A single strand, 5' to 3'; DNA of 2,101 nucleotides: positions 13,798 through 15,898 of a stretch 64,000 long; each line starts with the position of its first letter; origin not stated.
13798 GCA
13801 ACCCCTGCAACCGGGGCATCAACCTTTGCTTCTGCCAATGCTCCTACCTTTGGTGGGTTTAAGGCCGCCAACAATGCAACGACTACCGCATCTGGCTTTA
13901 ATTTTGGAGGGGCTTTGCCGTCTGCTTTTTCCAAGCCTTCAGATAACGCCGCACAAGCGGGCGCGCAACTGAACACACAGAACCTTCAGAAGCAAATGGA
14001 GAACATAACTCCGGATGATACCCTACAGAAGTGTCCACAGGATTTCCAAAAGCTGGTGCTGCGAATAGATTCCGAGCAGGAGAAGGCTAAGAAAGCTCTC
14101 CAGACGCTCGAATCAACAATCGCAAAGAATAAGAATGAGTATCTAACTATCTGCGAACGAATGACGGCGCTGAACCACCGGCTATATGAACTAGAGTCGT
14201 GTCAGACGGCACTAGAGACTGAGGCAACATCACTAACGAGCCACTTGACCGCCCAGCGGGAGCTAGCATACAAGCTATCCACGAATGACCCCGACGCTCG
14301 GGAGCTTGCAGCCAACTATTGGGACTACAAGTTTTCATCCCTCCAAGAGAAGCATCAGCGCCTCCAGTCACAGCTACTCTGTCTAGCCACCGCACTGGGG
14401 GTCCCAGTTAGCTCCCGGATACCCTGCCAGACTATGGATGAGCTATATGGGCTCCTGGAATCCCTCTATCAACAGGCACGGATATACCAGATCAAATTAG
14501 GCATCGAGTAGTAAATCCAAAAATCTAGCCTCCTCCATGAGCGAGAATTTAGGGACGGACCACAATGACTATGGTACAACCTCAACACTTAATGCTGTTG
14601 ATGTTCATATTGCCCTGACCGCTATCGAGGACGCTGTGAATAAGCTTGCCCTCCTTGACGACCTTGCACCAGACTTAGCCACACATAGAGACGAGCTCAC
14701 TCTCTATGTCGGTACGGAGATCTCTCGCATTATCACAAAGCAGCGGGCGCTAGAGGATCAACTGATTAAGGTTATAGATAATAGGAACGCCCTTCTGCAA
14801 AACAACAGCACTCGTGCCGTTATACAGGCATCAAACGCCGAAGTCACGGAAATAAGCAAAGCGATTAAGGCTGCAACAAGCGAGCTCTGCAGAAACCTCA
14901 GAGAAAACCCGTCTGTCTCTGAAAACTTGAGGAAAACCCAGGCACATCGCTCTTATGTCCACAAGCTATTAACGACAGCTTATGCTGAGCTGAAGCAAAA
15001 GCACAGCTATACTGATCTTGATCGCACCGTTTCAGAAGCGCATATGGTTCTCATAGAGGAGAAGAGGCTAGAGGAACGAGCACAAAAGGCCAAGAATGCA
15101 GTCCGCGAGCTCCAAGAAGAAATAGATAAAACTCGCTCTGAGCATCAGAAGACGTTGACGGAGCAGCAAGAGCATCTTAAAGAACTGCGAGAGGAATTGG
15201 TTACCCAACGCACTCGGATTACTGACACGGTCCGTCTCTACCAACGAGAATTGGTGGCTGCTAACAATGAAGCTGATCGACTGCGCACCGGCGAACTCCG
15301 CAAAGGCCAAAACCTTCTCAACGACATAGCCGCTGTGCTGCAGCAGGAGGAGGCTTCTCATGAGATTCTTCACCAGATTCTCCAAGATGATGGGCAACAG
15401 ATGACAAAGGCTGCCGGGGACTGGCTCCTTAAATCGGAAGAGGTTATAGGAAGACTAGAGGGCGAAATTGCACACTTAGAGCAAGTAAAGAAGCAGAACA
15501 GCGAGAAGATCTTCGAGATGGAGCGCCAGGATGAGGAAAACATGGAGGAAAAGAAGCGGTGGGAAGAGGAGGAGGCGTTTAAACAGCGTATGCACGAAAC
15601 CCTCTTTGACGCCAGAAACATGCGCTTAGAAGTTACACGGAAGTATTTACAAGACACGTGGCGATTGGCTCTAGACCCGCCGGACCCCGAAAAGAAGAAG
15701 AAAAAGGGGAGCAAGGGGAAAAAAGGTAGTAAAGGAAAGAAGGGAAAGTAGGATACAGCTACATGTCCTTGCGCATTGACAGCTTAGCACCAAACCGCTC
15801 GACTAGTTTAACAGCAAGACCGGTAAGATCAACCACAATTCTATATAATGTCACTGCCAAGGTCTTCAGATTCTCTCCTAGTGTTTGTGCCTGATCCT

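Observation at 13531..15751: Tandem pair of an FG-repeat nucleoporin-like gene and a pure coiled-coil gene: candidate central-channel nuclear pore module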

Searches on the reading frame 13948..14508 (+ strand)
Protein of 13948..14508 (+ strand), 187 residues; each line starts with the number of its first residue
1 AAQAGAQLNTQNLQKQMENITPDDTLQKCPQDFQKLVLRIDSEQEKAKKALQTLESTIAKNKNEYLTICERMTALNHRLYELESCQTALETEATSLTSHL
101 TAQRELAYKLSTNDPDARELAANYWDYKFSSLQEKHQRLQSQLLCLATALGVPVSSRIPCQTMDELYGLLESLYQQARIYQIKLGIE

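Call 34: search_protein_representatives(protein=window:13948-14508:+)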
Query: 187 residues. Proteins with E-value up to 0.001 (for the whole library): 2; up to 1e-10: 2; up to 1e-30: 1. The best 2 are listed.
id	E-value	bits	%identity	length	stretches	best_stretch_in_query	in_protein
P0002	7.6e-104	361.0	92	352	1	2-187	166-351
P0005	6.8e-18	81.5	37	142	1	55-186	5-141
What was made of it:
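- An exhaustive phmmer search of 1.84 billion representative proteins found 2 hits (call 34).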

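Call 36: search_protein_families(library=pfam, proteins=[window:13948-14508:+, P0005], max_evalue=10)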
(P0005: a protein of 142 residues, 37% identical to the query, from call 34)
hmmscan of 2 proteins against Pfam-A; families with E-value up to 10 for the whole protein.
window:13948-14508:+ (187 aa): 10 families
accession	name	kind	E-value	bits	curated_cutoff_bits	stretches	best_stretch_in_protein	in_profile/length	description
PF05266.19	DUF724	-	0.00091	19.6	38.4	1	37-101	97-161/188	Protein of unknown function (DUF724)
PF04849.18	HAP1_N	-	0.0042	16.7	33.9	1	30-127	196-290/307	HAP1 N-terminal conserved region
PF01496.24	V_ATPase_I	-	0.061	11.7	30.7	1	26-114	46-133/815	V-type ATPase 116kDa subunit family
PF07889.17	DUF1664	-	0.067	13.7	34.6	1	10-89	43-120/124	Protein of unknown function (DUF1664)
PF03039.19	IL12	-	0.098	12.5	25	1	8-106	11-112/214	Interleukin-12 alpha subunit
PF06133.16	Com_YlbF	-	0.75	10.8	23.9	1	11-62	19-77/105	Control of competence regulator ComK, YlbF/YmcA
PF04791.21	LMBR1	-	1.1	8.5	31.9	1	16-110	231-333/510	LMBR1-like membrane protein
PF02601.20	Exonuc_VII_L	-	4.1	7.2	35.9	1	26-118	146-238/315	Exonuclease VII, large subunit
PF20492.3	ERM_helical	-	5.2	7.6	40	1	9-105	25-118/120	Ezrin/radixin/moesin, alpha-helical domain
PF14712.11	Snapin_Pallidin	-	5.8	7.9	29.6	1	72-141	15-83/89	Snapin/Pallidin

P0005 (142 aa): 5 families
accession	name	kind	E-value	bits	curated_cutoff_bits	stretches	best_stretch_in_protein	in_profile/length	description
PF16331.10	TolA_bind_tri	-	0.14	12.7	30.1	1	77-105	46-74/76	TolA binding protein trimerisation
PF05531.17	NPV_P10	-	0.18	12.8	29.8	0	76-104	17-48/75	Nucleopolyhedrovirus P10 protein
PF25764.1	KIF21A_4th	-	0.19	11.8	33.1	1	33-102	20-86/183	KIF21A-like domain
PF11559.13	ADIP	-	0.39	11.2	34.3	1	8-70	68-130/151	Afadin- and alpha -actinin-Binding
PF10473.14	CENP-F_leu_zip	-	0.56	10.7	34.5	1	7-69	46-108/140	Leucine-rich repeats of kinetochore protein Cenp-F/LEK1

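Call 49: find_encoding_contigs(protein=P0005, flank=4000, max_places=4)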
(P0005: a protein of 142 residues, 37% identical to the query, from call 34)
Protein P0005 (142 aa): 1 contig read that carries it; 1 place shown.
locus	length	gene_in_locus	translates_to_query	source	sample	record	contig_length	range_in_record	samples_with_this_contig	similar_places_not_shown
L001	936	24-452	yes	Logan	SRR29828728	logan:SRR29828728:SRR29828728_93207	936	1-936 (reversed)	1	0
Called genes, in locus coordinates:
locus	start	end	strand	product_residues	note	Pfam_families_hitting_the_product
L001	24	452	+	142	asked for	-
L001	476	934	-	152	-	?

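Call 52: find_homologous_proteins(query=A2, max_evalue=1)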
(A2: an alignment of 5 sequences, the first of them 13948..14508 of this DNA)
Query A2 (5 sequences) (187 aa, profile of the alignment): 3 proteins with E <= 1 among 2925 candidates.
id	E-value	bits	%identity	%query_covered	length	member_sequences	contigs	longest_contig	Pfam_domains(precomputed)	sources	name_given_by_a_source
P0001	1.6e-107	375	100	100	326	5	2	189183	-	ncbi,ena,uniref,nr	ncbi:Hypothetical protein DHA2_16678 [Giardia duodenalis]|uniref:Uncharacterized protein n=1 Tax=Gia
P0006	2.5e-64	234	36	90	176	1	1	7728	-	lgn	-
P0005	3.3e-61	224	36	71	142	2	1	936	-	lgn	-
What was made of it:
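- Tried and rejected: An exhaustive phmmer search and a profile search found only Giardia-clade relatives, so no bridging sequences were available (calls 34, 52).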

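Call 53: find_encoding_contigs(protein=P0006, flank=5000, max_places=3)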
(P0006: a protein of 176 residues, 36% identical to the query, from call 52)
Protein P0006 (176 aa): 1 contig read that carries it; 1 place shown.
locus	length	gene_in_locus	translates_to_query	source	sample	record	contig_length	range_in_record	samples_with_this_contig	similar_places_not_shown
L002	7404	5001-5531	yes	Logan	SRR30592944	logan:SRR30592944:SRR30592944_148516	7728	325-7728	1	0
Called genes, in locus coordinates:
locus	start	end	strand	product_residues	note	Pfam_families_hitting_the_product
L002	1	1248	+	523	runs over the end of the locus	?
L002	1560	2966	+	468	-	PF00091:Tubulin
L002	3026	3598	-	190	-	PF00025:Arf, PF00009:GTP_EFTU (faint), PF09439:SRPRB, PF00071:Ras, PF01926:MMR_HSR1 (weak), PF04670:Gtr1_RagA, PF08477:Roc, PF00503:G-alpha (weak)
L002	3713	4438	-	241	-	PF07985:SRR1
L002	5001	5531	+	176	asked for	-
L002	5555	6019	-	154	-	PF01527:HTH_Tnp_1 (weak)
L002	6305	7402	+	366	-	?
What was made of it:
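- On Co-located nuclear-pore gene module: The neighbours differ in the distant relative (calls 49, 53).
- In the distant relative, the gene-1 orthologue is flanked by SRR1, Arf and tubulin genes upstream and a minus-strand HTH_Tnp_1-like ORF downstream, not by DRC9 (calls 49, 53).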

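Call 57: search_protein_families(library=pfam, proteins=[L002:4470-5528:+, P0006], max_evalue=10)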
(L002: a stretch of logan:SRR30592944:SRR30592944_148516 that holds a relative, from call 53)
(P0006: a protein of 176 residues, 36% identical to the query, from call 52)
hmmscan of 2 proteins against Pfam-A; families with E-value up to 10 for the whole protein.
L002:4470-5528:+ (353 aa): 13 families
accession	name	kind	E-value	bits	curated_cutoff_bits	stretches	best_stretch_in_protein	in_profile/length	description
PF16331.10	TolA_bind_tri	-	0.023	15.2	30.1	1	288-316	46-74/76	TolA binding protein trimerisation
PF07889.17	DUF1664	-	0.034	14.6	34.6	1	185-251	55-121/124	Protein of unknown function (DUF1664)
PF10241.14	KxDL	-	0.051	14.3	27.2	1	178-237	2-61/86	Uncharacterized conserved protein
PF05531.17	NPV_P10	-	0.1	13.5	29.8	1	195-245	7-56/75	Nucleopolyhedrovirus P10 protein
PF20870.2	FAM186A-B_N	-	0.13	12.2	27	1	189-221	4-34/243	FAM186A/B, N-terminal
PF14389.11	Lzipper-MIP1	-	0.22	12.3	32.2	1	186-216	45-75/84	Leucine-zipper of ternary complex factor MIP1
PF09304.16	Cortex-I_coil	-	0.25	12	60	1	200-263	6-69/107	Cortexillin coiled-coil region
PF25764.1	KIF21A_4th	-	0.44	10.6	33.1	1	244-313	20-86/183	KIF21A-like domain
PF10473.14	CENP-F_leu_zip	-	0.59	10.6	34.5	1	192-280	20-108/140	Leucine-rich repeats of kinetochore protein Cenp-F/LEK1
PF04513.17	Baculo_PEP_C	-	1.9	9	38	1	162-235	5-82/140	Baculovirus polyhedron envelope protein, PEP, C terminus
PF15336.11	Auts2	-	5.1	7.5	23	1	98-165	52-117/218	Autism susceptibility gene 2 protein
PF17095.10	CAMSAP_CC1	-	5.4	7.4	27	0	214-228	18-32/59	Spectrin-binding region of Ca2+-Calmodulin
PF20270.3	CATRA-C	-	5.9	8.1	24.6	0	203-279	22-97/137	CASPASE and TPR Repeat-Associated C-terminal domain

P0006 (176 aa): 17 families
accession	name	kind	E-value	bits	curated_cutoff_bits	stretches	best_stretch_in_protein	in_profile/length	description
PF16331.10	TolA_bind_tri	-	0.0034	17.9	30.1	1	111-139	46-74/76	TolA binding protein trimerisation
PF10241.14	KxDL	-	0.011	16.5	27.2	1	5-62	6-63/86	Uncharacterized conserved protein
PF20870.2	FAM186A-B_N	-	0.012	15.5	27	1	12-43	4-33/243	FAM186A/B, N-terminal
PF07889.17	DUF1664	-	0.013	16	34.6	1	9-74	56-121/124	Protein of unknown function (DUF1664)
PF05531.17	NPV_P10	-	0.016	16.1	29.8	1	18-68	7-56/75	Nucleopolyhedrovirus P10 protein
PF09304.16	Cortex-I_coil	-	0.02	15.6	60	1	23-86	6-69/107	Cortexillin coiled-coil region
PF25764.1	KIF21A_4th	-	0.034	14.3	33.1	1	67-136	20-86/183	KIF21A-like domain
PF14389.11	Lzipper-MIP1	-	0.043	14.6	32.2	1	11-39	47-75/84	Leucine-zipper of ternary complex factor MIP1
PF10473.14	CENP-F_leu_zip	-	0.083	13.4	34.5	1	15-103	20-108/140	Leucine-rich repeats of kinetochore protein Cenp-F/LEK1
PF06103.16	DUF948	-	0.11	13.2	37.2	1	8-53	33-78/89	Bacterial protein of unknown function (DUF948)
PF16526.10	CLZ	-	0.17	12.8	26.7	1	110-135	30-55/71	C-terminal leucine zipper domain of cyclic nucleotide-gated channels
PF10498.14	IFT57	-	0.17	11.3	40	1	8-86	236-314/360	Intra-flagellar transport protein 57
PF01486.22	K-box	-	0.24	12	30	1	84-131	42-89/93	K-box region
PF17095.10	CAMSAP_CC1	-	0.55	10.6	27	1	37-51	18-32/59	Spectrin-binding region of Ca2+-Calmodulin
PF11559.13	ADIP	-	1.1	9.8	34.3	1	28-104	54-130/151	Afadin- and alpha -actinin-Binding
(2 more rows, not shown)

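Call 58: search_solved_structures(query=A2, max_evalue=10, show_alignments=3)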
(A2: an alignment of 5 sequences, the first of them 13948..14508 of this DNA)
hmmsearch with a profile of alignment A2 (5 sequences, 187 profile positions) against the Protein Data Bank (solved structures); distinct sequences matched with E-value up to 10: 11.
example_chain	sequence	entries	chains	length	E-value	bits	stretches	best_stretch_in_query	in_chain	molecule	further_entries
2efr_A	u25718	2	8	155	0.0052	19.8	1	44-97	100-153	General control protein GCN4 and Tropomyosin 1 alpha chain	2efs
4y66_A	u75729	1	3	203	0.022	17.7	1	45-152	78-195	Mnd1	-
2b9c_A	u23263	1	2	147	0.029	17.4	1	7-98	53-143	striated-muscle alpha tropomyosin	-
8qox_B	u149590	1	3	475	0.069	16.1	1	30-121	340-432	Conserved membrane protein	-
6b3o_A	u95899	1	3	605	0.17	14.8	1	50-97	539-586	Spike glycoprotein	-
6gaj_A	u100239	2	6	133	0.26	14.2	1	45-154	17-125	Outer capsid protein sigma-1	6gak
6gao_A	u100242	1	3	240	0.65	12.9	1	45-154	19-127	Outer capsid protein sigma-1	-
7unj_A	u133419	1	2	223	1.1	12.2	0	103-140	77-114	SP1-ZnPPaM designed chlorophyll dimer protein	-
8f6r_A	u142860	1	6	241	1.2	12.1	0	102-138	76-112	De novo designed oligomeric protein C6-79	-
4lin_A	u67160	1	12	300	1.9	11.4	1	34-110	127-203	Tail needle protein gp26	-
5cwp_A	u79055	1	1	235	1.9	11.4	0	102-138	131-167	Designed helical repeat protein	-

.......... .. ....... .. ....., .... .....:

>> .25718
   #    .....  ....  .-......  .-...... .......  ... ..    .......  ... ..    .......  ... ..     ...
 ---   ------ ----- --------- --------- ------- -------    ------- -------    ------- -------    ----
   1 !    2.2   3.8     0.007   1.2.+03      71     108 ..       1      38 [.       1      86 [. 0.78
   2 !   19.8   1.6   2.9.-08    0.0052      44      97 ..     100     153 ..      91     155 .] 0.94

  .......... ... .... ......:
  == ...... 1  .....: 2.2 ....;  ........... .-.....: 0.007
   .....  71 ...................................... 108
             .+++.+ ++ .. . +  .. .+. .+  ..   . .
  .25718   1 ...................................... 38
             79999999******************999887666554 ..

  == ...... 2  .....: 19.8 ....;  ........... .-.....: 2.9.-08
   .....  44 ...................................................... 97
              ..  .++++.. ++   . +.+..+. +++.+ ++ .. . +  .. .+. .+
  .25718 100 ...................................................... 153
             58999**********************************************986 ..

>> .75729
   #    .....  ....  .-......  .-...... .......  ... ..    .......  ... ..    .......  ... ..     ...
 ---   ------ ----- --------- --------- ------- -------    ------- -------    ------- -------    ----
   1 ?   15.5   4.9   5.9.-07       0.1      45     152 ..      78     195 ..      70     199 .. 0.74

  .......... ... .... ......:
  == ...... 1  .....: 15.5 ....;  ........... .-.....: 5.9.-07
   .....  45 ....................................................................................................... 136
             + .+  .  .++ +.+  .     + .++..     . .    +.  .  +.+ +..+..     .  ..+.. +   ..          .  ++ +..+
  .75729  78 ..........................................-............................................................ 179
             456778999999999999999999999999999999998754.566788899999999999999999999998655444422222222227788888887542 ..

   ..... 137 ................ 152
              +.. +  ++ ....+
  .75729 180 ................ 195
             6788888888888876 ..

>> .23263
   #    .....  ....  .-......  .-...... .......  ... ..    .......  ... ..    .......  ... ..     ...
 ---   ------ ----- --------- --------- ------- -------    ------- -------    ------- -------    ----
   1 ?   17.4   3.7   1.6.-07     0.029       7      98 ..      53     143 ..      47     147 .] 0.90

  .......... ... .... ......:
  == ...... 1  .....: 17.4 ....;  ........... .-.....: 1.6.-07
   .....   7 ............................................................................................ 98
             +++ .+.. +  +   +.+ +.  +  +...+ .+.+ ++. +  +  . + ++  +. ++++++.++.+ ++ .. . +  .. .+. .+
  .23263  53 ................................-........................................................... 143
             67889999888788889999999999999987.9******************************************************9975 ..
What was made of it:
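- A profile search of PDB sequences finds only tropomyosin, GCN4 and Mnd1-type coiled coils (call 58).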

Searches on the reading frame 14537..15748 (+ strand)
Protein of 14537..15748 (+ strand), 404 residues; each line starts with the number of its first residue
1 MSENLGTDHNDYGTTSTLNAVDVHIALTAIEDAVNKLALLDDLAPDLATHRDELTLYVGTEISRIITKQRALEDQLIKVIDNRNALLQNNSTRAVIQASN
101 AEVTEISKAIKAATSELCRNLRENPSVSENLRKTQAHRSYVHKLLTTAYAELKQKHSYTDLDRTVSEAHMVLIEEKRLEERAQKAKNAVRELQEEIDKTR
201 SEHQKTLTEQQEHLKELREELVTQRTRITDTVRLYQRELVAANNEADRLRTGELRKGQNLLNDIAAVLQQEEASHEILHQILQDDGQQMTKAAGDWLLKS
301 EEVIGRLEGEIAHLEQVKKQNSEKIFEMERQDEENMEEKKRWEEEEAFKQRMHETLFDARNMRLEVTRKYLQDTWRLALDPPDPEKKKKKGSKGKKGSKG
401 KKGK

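Call 3: search_protein_families(library=pfam, proteins=[window:14537-15748:+], max_evalue=1)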
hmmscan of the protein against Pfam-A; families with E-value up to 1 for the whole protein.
window:14537-15748:+ (404 aa): 0 families

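Call 5: search_solved_structures(query=window:14537-15748:+, max_evalue=10, show_alignments=2)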
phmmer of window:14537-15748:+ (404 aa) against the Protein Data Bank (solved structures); distinct sequences matched with E-value up to 10: 4.
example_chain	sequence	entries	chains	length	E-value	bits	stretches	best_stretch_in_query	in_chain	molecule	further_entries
8glv_En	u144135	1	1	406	2.8e-25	92.5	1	28-393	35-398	Dynein regulatory complex protein 9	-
8th8_J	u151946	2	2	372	3.9e-14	55.8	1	18-396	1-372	Dynein regulatory complex protein 9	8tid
5woy_A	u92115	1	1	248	1.9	10.8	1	170-249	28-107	Phosphoenolpyruvate-protein phosphotransferase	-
9e5c_1n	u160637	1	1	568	3.4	10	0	176-354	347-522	DRC9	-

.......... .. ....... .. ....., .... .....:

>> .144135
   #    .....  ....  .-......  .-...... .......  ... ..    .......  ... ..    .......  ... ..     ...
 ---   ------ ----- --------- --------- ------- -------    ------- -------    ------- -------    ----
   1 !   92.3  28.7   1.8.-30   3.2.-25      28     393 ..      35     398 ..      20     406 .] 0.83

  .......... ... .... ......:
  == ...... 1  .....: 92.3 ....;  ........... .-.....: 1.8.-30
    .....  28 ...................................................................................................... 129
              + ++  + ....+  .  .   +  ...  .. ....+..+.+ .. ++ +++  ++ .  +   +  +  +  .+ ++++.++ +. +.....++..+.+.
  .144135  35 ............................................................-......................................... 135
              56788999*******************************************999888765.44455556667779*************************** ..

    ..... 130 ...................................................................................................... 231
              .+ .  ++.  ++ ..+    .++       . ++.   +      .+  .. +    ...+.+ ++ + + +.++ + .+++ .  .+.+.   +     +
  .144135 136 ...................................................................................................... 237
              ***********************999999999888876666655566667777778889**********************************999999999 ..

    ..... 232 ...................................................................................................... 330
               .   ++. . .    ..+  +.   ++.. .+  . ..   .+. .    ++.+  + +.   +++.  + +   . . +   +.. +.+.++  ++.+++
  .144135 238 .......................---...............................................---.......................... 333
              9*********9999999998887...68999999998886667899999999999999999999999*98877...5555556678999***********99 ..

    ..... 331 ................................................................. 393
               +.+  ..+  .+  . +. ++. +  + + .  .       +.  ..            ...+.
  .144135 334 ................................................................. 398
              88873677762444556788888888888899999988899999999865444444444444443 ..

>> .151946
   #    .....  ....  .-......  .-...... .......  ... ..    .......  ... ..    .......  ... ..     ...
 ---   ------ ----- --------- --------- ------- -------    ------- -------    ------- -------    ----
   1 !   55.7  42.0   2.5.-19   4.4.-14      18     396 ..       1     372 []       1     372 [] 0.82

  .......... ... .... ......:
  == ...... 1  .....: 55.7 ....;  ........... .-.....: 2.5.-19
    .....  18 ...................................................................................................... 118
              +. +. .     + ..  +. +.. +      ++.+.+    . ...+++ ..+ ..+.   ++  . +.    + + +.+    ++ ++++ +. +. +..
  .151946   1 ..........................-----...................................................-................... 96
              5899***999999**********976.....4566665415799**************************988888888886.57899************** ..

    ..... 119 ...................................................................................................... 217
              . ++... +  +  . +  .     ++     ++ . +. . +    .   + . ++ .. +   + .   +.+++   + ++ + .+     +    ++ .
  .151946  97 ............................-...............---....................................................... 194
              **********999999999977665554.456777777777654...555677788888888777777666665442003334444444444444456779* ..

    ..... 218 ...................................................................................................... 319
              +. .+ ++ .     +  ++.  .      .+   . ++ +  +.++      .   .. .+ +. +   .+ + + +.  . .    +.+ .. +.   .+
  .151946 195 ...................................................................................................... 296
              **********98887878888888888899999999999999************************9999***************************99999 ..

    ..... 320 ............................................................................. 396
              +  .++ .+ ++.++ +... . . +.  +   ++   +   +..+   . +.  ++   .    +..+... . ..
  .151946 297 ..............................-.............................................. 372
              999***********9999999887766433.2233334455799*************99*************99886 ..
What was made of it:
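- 15689..15748 (+): Lys/Gly-rich C-terminal tail of DRC9 (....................). It aligns with the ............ tail of Tetrahymena DRC9 (call 5).
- On DRC9 (gene 2): 8th8_J E = 3.9e-14 (18-396 aligned to 1-372) (call 5).
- On Co-located nuclear-pore gene module: The partner is DRC9 (call 5).
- Closest known: DRC9. Same: Full-length collinear similarity to the Chlamydomonas (E = 2.8e-25) and Tetrahymena (E = 3.9e-14) proteins modelled in axoneme structures, including a basic Lys/Gly C-terminal tail (call 5).
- Closest known: DRC9. Different: The IQ-like stretch is degenerate in Giardia: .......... where Chlamydomonas has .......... (call 5).
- Gene 2 is DRC9 (call 5). Gene 2 is DRC9, matching the solved axonemal protein over its full length (call 5).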

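Call 27: search_protein_families(library=ncbifam, proteins=[window:14537-15748:+], max_evalue=1)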
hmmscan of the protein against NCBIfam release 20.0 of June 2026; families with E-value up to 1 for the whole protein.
window:14537-15748:+ (404 aa): 1 family
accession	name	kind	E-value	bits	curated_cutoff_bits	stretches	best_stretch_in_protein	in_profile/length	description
NF007388.0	PRK09912.1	subfamily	0.39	9.5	448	1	273-318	265-309/346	L-glyceraldehyde 3-phosphate reductase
